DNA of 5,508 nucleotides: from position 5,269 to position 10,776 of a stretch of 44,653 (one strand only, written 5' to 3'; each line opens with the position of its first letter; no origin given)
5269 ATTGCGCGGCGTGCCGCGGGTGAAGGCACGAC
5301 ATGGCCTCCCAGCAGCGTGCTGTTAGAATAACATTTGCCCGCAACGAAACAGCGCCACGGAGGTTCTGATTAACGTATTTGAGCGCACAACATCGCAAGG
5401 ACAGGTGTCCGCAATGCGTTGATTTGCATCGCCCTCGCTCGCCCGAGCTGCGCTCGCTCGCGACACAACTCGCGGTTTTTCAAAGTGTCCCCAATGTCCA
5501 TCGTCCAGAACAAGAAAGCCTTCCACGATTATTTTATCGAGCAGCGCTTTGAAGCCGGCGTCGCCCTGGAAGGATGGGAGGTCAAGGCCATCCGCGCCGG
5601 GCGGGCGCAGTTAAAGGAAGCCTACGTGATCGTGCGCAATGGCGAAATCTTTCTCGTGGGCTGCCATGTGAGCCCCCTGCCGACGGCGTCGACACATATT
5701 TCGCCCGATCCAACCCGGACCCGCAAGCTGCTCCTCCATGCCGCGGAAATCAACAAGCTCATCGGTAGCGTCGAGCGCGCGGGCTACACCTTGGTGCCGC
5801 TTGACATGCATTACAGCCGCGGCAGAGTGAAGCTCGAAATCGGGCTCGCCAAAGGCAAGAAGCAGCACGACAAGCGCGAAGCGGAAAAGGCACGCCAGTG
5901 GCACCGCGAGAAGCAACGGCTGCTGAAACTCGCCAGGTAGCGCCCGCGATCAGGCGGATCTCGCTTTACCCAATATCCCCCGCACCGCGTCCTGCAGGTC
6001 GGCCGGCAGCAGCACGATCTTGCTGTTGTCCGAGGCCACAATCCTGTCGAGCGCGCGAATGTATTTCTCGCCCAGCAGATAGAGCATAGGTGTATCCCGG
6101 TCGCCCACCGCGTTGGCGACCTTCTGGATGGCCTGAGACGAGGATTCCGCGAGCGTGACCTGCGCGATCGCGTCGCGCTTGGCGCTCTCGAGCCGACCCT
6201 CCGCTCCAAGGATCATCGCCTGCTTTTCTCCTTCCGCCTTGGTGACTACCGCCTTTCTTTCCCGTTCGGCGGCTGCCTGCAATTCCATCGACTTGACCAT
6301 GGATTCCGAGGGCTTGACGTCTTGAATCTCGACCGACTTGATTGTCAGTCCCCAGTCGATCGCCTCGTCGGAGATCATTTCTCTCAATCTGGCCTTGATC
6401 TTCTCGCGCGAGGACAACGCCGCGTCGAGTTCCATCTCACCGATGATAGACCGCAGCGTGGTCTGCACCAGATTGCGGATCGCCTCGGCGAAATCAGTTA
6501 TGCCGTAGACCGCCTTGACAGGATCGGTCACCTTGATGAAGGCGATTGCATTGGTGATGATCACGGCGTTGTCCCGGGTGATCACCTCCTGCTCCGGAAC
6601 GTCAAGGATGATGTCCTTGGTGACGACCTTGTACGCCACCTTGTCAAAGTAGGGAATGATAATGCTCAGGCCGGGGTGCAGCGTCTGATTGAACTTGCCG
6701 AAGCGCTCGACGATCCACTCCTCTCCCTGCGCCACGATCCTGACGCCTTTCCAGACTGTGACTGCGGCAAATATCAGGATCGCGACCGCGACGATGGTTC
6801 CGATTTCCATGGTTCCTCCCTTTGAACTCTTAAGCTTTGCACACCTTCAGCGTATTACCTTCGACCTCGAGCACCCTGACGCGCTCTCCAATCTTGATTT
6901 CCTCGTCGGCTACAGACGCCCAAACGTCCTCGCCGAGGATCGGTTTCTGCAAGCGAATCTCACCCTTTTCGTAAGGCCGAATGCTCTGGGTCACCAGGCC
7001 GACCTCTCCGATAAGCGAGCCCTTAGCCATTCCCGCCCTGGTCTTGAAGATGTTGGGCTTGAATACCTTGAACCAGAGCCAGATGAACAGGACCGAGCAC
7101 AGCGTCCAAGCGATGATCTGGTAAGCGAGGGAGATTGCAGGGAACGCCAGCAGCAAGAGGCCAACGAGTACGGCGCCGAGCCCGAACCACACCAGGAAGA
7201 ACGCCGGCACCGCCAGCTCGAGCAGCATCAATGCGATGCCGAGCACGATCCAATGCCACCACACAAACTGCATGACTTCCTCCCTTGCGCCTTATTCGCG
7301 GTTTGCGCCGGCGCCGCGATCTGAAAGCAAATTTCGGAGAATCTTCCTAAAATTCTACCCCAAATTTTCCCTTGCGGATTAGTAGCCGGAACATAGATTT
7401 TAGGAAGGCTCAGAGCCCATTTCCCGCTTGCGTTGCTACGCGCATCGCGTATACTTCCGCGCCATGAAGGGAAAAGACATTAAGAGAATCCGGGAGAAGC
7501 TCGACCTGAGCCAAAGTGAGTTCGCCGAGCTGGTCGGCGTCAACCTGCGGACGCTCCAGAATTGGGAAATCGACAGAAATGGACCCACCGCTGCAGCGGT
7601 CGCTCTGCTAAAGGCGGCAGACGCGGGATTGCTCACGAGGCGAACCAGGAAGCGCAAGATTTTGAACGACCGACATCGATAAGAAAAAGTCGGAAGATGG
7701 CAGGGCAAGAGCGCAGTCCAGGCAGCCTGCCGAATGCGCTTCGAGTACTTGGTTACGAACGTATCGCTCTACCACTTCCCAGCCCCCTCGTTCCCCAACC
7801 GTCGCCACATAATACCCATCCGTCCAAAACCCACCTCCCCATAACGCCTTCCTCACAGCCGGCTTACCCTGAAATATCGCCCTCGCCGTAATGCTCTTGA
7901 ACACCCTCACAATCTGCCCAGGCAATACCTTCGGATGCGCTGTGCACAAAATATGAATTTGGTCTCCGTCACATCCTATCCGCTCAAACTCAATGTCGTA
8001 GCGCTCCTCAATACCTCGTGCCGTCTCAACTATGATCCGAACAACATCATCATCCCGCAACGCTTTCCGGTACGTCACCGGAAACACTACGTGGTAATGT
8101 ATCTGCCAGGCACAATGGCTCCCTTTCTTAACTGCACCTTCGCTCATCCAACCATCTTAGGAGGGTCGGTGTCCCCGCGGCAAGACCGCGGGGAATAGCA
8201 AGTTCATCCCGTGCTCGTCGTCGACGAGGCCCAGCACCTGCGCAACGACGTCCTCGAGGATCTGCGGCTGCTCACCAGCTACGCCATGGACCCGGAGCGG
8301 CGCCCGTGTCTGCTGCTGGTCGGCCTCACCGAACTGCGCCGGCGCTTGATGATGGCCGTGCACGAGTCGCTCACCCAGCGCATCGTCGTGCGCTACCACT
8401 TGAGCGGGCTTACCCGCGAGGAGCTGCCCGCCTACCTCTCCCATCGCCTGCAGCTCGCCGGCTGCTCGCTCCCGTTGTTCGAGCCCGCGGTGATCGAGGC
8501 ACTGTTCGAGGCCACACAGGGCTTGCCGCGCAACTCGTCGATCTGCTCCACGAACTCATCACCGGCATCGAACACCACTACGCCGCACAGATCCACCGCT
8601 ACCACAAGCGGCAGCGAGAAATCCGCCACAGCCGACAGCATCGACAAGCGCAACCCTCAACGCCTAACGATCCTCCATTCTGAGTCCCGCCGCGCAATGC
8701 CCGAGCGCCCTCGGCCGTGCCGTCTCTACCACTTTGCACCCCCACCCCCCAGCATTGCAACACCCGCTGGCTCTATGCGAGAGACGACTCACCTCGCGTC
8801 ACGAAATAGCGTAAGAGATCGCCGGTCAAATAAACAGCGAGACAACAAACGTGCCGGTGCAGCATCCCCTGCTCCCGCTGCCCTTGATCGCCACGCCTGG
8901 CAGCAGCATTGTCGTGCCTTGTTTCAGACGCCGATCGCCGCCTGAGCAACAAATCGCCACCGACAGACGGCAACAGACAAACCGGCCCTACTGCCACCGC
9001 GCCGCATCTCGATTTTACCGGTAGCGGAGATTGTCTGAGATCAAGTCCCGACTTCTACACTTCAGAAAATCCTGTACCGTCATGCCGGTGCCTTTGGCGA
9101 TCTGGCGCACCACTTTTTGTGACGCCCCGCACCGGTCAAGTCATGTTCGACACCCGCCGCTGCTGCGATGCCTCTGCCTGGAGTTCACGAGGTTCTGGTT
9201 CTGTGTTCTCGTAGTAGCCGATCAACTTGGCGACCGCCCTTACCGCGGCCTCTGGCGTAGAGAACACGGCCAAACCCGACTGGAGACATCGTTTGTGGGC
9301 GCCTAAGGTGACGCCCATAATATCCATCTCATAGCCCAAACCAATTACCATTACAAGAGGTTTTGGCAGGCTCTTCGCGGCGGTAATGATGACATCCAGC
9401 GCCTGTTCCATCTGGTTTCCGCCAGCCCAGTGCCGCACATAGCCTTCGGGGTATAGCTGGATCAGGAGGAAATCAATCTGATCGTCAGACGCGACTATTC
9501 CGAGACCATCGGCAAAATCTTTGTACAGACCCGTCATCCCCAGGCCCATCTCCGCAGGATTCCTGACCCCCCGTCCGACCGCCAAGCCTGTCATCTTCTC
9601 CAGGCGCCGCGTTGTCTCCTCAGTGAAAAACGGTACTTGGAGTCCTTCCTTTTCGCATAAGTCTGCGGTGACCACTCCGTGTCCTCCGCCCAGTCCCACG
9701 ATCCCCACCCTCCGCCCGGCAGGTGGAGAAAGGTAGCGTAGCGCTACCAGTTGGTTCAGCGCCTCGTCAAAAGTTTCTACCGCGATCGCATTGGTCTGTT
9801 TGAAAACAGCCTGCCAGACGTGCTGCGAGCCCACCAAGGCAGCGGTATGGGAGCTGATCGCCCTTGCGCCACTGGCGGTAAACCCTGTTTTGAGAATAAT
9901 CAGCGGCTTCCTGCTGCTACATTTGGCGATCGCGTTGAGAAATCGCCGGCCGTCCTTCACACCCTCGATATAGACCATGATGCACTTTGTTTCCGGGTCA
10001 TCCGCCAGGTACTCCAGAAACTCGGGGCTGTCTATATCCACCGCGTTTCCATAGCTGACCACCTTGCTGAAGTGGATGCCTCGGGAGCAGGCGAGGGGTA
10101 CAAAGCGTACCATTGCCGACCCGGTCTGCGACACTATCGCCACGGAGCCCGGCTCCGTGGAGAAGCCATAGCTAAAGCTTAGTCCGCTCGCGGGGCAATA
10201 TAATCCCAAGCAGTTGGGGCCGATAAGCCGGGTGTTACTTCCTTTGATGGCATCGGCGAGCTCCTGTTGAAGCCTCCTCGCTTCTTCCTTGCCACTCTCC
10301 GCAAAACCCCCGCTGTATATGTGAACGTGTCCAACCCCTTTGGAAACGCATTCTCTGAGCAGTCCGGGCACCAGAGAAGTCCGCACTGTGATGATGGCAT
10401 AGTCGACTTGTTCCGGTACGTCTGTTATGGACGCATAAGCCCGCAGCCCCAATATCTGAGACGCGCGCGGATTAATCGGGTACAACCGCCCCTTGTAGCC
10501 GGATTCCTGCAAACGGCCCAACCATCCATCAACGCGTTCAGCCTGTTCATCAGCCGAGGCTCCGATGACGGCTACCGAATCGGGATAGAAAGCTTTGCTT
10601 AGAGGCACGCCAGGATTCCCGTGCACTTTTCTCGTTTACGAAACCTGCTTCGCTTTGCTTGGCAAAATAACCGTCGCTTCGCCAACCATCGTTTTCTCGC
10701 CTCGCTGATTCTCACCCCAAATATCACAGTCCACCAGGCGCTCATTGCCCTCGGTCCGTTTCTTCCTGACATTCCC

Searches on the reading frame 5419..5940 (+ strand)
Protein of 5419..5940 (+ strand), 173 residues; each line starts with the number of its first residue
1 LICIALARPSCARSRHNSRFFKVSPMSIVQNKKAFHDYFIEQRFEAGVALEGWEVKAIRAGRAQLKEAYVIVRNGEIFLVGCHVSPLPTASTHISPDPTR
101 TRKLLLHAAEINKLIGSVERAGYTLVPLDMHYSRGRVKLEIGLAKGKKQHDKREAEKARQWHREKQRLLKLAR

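Call 33: search_protein_families(library=pfam, proteins=[window:5419-5940:+], max_evalue=0.0001)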
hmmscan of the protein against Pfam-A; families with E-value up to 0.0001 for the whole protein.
window:5419-5940:+ (173 aa): 1 family
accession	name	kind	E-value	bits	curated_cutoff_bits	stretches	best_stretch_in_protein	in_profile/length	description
PF01668.23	SmpB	-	2.9e-58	196.3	27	1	28-170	1-142/143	SmpB protein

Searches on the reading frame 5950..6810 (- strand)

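Call 33: search_protein_families(library=pfam, proteins=[window:5950-6810:-], max_evalue=0.0001)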
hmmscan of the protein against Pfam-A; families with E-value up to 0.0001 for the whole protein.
window:5950-6810:- (286 aa): 1 family
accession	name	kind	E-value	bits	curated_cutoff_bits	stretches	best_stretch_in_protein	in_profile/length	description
PF01145.31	Band_7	-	3.4e-36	125.4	23.6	1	25-196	2-176/176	SPFH domain / Band 7 family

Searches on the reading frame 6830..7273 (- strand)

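Call 33: search_protein_families(library=pfam, proteins=[window:6830-7273:-], max_evalue=0.0001)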
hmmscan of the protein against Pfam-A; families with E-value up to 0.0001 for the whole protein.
window:6830-7273:- (147 aa): 1 family
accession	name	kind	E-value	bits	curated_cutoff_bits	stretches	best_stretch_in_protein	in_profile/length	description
PF01957.25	NfeD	-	1.2e-09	38.7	29.1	1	86-144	3-55/57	NfeD-like C-terminal, partner-binding domain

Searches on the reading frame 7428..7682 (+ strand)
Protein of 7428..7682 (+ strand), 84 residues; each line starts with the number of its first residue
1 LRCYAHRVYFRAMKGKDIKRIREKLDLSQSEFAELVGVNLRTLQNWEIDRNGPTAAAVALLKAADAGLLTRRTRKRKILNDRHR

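Call 35: search_protein_families(library=pfam, proteins=[window:7428-7682:+], max_evalue=0.0001)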
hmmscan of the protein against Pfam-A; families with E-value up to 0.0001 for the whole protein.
window:7428-7682:+ (84 aa): 5 families
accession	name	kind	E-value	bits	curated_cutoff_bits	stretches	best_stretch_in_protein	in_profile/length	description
PF01381.28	HTH_3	-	7.2e-09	36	23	1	18-58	1-41/55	Helix-turn-helix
PF15731.11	MqsA_antitoxin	-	1.2e-06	29.1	30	1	6-65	62-121/131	Antitoxin component of bacterial toxin-antitoxin system, MqsA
PF12844.13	HTH_19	-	9.3e-06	25.9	30.2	1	15-58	1-44/64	Helix-turn-helix domain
PF20432.4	Xre-like-HTH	-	1.4e-05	25.7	25.8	1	16-50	13-46/63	Antitoxin Xre-like helix-turn-helix domain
PF13560.12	HTH_31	-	4.5e-05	24.1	27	1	18-61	6-50/64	Helix-turn-helix domain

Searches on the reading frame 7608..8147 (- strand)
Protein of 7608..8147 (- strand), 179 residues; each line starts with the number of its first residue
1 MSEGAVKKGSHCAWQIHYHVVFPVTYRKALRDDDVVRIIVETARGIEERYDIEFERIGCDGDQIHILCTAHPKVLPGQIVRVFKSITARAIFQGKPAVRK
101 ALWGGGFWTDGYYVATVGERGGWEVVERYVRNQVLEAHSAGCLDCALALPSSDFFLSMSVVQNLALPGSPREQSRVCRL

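Call 33: search_protein_families(library=pfam, proteins=[window:7608-8147:-], max_evalue=0.0001)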
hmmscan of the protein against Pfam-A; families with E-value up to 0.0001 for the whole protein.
window:7608-8147:- (179 aa): 1 family
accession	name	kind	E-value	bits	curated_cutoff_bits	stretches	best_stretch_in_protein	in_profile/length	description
PF01797.21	Y1_Tnp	-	1.3e-27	96.7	23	1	13-133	2-121/121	Transposase IS200 like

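Call 36: search_protein_families(library=ncbifam, proteins=[window:7608-8147:-], max_evalue=0.001)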
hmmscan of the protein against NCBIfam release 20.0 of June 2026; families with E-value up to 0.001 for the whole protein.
window:7608-8147:- (179 aa): 2 families
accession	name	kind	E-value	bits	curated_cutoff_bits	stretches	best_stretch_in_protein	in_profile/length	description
NF033573.1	transpos_IS200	equivalog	2.2e-30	105.5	55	1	7-132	2-126/126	IS200/IS605 family transposase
NF047646.1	REP_Tyr_transpos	equivalog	4.6e-05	23.3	80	1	18-131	12-128/146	REP-associated tyrosine transposase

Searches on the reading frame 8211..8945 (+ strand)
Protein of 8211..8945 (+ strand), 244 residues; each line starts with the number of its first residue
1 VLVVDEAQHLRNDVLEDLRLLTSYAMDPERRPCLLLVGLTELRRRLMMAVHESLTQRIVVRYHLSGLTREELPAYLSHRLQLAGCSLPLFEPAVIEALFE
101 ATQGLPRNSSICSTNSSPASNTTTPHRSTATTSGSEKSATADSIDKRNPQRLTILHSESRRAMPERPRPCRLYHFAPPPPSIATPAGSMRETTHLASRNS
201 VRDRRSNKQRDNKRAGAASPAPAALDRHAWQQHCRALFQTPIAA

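Call 33: search_protein_families(library=pfam, proteins=[window:8211-8945:+], max_evalue=0.0001)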
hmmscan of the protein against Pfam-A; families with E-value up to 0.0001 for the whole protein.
window:8211-8945:+ (244 aa): 1 family
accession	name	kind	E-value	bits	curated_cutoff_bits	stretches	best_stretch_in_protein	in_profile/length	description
PF13401.12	AAA_22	-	6.7e-07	30.1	27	1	1-46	87-130/130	AAA domain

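Call 36: search_protein_families(library=ncbifam, proteins=[window:8211-8945:+], max_evalue=0.001)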
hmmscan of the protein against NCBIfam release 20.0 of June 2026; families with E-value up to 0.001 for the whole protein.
window:8211-8945:+ (244 aa): 1 family
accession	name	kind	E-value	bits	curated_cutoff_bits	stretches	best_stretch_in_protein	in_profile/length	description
TIGR03015.1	pepcterm_ATPase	hypoth_equivalog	5e-24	85.2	324.5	1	1-111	126-237/269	XrtA/PEP-CTERM system-associated ATPase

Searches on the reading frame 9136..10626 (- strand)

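Call 33: search_protein_families(library=pfam, proteins=[window:9136-10626:-], max_evalue=0.0001)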
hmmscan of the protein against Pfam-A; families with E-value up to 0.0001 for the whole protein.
window:9136-10626:- (496 aa): 3 families
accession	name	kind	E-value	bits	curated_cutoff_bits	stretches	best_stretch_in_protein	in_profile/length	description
PF13607.11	Succ_CoA_lig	-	1.1e-45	155.2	27.4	1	159-292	1-134/138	Succinyl-CoA ligase like flavodoxin domain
PF13380.12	CoA_binding_2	-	2.3e-18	67.1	22.8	1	17-143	2-114/116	CoA binding domain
PF02629.25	CoA_binding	-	2.3e-06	28.7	22.3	1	16-105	4-95/97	CoA binding domain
